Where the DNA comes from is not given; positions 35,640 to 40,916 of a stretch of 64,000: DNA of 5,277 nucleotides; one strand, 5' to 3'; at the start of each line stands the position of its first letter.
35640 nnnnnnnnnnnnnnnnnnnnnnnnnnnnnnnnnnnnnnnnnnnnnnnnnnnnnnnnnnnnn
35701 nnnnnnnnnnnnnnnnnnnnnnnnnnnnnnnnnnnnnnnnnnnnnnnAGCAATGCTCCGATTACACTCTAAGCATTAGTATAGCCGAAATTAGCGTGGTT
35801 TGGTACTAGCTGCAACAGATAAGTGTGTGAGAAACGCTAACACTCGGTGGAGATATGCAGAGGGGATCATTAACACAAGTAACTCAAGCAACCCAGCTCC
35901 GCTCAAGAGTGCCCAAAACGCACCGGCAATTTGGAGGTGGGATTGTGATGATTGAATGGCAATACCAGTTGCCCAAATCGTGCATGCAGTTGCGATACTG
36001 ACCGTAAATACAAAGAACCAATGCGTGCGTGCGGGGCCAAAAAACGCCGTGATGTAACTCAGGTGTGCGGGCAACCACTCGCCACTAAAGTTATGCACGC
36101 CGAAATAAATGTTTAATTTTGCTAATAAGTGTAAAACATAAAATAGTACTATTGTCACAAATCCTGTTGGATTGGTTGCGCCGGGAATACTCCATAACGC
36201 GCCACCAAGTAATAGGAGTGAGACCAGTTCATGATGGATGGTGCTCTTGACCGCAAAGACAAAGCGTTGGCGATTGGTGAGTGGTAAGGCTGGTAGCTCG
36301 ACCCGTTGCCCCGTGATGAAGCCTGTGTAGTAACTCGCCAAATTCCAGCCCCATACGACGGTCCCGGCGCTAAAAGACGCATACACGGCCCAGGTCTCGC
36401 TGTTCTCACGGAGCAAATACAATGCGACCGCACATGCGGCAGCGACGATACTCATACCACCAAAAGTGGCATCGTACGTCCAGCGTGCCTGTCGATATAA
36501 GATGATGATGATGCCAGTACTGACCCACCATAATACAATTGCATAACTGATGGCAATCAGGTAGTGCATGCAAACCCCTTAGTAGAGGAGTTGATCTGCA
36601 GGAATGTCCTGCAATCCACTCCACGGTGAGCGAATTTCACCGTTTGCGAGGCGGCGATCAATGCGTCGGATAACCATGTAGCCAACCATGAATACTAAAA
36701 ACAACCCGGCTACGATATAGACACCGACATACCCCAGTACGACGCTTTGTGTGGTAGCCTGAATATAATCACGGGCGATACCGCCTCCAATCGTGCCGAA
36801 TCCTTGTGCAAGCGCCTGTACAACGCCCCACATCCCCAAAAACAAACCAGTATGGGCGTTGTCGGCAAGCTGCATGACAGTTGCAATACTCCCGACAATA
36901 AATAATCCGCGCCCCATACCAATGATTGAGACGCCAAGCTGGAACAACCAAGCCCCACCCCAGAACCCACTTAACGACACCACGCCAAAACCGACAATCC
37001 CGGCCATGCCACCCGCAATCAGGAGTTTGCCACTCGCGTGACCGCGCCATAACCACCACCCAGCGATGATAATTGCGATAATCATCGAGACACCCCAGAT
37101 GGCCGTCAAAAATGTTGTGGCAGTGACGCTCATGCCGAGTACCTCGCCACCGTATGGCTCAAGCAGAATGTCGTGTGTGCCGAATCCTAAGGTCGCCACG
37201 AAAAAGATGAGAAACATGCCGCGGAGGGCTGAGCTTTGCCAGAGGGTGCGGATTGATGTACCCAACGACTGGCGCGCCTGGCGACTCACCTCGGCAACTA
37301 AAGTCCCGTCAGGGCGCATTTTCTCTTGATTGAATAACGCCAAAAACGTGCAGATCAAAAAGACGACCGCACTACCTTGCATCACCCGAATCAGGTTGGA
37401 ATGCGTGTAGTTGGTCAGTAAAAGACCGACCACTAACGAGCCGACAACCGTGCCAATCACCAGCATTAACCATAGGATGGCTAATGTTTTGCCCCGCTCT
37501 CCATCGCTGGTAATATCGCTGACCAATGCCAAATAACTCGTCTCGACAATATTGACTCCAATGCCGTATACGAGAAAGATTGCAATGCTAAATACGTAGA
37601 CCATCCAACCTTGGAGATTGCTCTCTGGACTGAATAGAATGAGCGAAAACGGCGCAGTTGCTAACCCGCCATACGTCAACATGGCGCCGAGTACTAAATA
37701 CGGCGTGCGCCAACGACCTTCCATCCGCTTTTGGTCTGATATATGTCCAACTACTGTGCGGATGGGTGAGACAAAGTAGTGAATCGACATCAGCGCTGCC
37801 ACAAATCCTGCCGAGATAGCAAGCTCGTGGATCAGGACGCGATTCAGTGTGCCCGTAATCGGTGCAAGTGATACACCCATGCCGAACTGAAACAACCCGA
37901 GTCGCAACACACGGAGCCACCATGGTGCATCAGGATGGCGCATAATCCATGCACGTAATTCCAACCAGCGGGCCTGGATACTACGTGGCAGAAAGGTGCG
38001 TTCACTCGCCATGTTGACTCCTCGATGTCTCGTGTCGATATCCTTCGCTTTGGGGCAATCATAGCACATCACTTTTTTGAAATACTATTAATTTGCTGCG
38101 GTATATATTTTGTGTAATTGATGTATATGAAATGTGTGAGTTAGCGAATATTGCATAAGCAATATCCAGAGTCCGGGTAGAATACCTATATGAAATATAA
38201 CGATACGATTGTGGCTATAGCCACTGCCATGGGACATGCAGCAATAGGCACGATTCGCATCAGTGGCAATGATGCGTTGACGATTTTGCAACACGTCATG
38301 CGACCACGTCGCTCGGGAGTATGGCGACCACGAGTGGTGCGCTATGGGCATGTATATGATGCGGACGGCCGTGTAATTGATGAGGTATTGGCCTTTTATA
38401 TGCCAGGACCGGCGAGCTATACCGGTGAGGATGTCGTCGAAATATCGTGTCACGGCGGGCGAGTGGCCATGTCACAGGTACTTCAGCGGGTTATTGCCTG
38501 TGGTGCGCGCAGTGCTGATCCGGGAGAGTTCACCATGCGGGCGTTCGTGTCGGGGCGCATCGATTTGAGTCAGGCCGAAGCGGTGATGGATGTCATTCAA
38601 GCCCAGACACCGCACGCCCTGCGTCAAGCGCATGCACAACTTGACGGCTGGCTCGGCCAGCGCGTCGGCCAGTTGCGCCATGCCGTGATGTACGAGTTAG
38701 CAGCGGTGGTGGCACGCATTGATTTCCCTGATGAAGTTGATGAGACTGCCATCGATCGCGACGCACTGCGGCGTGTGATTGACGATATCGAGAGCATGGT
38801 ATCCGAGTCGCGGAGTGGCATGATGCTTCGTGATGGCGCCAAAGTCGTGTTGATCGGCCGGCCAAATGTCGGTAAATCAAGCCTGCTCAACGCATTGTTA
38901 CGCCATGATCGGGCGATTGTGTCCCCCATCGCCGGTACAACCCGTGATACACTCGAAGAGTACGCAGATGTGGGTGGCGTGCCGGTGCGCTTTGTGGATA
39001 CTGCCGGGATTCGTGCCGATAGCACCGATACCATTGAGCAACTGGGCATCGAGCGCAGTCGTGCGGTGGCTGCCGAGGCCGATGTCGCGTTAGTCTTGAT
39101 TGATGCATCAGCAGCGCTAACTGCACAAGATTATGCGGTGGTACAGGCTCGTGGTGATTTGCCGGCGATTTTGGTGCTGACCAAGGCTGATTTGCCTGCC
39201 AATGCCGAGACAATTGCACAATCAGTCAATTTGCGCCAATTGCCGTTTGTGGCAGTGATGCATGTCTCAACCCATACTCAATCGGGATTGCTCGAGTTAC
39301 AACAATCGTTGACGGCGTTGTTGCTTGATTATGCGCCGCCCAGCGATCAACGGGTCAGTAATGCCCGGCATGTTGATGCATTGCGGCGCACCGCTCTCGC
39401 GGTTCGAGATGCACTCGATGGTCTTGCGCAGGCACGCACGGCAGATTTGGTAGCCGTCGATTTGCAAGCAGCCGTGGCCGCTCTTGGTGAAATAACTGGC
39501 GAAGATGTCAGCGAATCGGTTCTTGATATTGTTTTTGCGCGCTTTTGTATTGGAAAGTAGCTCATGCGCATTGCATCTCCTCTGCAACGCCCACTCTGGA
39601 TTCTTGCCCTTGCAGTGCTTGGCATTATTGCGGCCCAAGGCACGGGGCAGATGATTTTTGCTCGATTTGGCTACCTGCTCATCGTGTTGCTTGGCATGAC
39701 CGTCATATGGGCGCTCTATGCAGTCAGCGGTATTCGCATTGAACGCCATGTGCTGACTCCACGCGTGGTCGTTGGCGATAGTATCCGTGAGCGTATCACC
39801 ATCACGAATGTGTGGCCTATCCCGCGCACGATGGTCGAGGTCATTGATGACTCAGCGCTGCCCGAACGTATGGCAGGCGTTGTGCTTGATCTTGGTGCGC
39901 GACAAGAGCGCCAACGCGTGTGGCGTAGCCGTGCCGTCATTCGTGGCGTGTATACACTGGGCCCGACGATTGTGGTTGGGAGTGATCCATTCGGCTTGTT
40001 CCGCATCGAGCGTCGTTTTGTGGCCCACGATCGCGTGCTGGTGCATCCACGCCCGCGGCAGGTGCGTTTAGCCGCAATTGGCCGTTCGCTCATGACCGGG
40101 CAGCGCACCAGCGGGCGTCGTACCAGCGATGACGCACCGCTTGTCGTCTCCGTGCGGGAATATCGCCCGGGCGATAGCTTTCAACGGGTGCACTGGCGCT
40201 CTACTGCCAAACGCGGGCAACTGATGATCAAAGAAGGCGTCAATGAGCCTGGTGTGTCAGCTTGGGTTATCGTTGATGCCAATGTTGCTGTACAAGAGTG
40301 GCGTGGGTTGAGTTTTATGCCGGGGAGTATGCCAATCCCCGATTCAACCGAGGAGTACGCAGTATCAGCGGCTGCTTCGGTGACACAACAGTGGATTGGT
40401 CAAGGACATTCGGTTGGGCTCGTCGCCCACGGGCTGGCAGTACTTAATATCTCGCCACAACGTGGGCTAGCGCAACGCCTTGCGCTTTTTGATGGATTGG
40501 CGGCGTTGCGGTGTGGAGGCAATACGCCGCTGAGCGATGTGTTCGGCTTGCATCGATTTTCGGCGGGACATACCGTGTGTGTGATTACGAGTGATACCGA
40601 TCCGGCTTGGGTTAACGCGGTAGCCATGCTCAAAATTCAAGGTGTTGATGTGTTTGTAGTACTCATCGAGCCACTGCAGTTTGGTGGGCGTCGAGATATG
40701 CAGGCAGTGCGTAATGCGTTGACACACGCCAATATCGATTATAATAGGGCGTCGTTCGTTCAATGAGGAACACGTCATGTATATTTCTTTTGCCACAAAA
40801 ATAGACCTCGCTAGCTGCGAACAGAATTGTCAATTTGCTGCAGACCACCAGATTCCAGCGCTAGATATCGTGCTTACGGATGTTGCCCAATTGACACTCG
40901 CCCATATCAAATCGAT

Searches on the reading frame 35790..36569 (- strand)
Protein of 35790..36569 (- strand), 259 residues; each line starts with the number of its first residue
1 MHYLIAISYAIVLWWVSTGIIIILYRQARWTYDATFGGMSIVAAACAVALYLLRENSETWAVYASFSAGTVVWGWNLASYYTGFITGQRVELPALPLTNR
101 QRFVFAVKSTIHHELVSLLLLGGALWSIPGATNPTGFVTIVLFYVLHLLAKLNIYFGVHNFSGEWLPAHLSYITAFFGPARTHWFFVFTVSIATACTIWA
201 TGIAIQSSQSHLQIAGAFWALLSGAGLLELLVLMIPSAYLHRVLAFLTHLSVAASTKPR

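Call 64: search_protein_families(library=pfam, proteins=[window:35790-36569:-], max_evalue=0.001)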
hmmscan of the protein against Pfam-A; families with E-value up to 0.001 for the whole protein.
window:35790-36569:- (259 aa): 1 family
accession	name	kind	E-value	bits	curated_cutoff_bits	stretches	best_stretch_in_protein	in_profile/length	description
PF12291.15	DUF3623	-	2e-46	158.8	27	1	2-237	3-239/256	Protein of unknown function (DUF3623)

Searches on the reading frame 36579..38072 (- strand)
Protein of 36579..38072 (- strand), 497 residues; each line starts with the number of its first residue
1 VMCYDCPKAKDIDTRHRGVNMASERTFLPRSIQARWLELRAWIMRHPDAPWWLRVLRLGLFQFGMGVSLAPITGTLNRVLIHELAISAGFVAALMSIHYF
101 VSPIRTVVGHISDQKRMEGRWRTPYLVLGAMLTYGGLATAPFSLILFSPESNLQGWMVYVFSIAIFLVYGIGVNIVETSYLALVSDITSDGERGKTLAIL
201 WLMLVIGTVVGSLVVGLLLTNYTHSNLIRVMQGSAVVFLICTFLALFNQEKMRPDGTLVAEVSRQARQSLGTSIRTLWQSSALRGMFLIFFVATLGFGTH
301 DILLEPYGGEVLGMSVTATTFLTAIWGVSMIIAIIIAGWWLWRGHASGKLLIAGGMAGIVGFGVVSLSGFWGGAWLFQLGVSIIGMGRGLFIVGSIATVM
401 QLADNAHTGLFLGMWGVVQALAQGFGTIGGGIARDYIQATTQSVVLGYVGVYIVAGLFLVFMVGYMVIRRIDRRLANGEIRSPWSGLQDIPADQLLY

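Call 64: search_protein_families(library=pfam, proteins=[window:36579-38072:-], max_evalue=0.001)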
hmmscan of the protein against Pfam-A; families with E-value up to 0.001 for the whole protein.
window:36579-38072:- (497 aa): 3 families
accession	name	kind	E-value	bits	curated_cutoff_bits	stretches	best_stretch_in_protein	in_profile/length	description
PF03209.21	PUCC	-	5.7e-95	319.1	21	1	75-470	1-395/401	PUCC protein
PF07690.21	MFS_1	-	1.3e-19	70.8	33.4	1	138-426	71-346/347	Major Facilitator Superfamily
PF03092.22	BT1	-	1.2e-05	24.7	22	1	68-252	4-179/432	BT1 family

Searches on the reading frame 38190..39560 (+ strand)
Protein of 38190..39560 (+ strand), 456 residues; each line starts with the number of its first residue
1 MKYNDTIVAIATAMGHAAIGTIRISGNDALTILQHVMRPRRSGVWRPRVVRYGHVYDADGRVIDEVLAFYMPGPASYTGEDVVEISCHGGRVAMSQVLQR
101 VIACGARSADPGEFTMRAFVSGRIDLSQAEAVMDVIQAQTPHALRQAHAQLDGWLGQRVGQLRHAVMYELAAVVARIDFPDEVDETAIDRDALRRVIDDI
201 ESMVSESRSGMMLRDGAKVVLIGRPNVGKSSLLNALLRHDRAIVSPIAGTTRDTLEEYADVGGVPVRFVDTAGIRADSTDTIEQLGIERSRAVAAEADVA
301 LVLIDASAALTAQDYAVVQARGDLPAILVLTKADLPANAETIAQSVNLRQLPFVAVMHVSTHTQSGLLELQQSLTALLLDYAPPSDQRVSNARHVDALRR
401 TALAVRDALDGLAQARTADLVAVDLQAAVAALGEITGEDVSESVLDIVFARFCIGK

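Call 64: search_protein_families(library=pfam, proteins=[window:38190-39560:+], max_evalue=0.001)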
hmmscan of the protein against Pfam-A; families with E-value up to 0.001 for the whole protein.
window:38190-39560:+ (456 aa): 8 families
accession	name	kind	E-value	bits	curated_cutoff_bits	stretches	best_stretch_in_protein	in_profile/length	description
PF12631.12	MnmE_helical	-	3.9e-48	164.8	40.1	1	126-453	1-211/211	MnmE helical domain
PF10396.14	TrmE_N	-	1.8e-41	141.4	29.8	1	6-123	1-117/117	GTP-binding protein TrmE N-terminus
PF01926.29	MMR_HSR1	-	3.6e-25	88.7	21.9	1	218-332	1-113/113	50S ribosome-binding GTPase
PF02421.24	FeoB_N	-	4.1e-11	43.1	27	1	218-373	2-155/156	Ferrous iron transport protein B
PF03193.22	RsgA_GTPase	-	3.8e-08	33.8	30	0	290-375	16-105/174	RsgA GTPase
PF00350.29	Dynamin_N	-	2.9e-05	24.6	27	0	219-251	1-33/168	Dynamin family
PF04548.22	AIG1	-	0.0001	22.2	27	1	218-319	2-105/212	AIG1 family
PF00009.33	GTP_EFTU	-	0.00011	22.2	26.5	0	288-375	85-183/188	Elongation factor Tu GTP binding domain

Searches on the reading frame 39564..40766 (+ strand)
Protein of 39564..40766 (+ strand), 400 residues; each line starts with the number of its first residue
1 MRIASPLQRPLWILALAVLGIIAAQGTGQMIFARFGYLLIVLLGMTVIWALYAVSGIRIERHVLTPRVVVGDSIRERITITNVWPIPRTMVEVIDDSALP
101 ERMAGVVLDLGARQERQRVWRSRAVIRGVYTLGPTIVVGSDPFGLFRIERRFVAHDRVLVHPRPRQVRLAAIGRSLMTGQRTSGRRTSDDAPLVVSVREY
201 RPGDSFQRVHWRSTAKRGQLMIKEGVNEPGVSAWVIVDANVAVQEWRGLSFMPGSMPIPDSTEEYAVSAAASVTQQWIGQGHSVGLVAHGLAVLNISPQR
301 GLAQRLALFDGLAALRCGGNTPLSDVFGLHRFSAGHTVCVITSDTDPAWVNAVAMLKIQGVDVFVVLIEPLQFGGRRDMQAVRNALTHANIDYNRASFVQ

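Call 64: search_protein_families(library=pfam, proteins=[window:39564-40766:+], max_evalue=0.001)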
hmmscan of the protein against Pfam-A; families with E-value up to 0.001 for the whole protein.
window:39564-40766:+ (400 aa): 1 family
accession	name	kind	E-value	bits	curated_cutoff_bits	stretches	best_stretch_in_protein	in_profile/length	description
PF01882.25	DUF58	-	2.1e-11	43.9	23.4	1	196-304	1-99/216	Protein of unknown function DUF58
